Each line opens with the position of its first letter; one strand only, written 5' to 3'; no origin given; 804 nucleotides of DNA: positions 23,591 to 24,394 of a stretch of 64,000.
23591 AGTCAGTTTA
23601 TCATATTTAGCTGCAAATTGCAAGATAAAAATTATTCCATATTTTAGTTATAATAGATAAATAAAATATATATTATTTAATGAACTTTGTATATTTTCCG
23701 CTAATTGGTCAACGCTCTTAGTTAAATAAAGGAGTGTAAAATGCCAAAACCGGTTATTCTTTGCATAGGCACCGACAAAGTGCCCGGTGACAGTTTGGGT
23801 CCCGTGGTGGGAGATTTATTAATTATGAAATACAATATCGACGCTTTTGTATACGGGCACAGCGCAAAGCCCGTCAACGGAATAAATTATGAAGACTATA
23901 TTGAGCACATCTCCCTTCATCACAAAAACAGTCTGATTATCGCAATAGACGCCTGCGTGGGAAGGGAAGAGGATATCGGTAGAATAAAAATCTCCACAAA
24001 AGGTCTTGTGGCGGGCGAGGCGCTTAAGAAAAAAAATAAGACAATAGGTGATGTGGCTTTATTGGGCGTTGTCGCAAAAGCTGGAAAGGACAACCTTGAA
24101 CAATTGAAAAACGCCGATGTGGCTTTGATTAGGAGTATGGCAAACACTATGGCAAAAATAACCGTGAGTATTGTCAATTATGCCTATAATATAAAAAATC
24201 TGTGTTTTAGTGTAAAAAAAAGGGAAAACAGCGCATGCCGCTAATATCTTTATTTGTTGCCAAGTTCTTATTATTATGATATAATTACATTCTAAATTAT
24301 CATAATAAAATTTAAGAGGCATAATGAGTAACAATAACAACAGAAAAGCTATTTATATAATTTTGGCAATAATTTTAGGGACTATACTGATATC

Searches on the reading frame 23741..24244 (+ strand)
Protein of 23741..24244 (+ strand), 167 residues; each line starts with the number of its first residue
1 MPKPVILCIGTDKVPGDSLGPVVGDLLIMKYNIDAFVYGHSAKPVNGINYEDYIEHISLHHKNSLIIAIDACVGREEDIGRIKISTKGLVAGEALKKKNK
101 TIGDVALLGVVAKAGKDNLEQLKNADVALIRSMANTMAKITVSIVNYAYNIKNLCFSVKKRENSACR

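Call 30: search_protein_families(library=pfam, proteins=[window:23741-24244:+], max_evalue=0.001)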
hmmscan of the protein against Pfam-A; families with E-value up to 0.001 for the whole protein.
window:23741-24244:+ (167 aa): 2 families
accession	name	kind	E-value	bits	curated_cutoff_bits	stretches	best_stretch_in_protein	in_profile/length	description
PF06866.16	DUF1256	-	2.3e-34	118.6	27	1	5-139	29-163/164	Protein of unknown function (DUF1256)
PF20500.4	DNA-PKcs_N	-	0.00012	20.8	26.1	1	108-165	15-70/810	DNA-PKcs, N-terminal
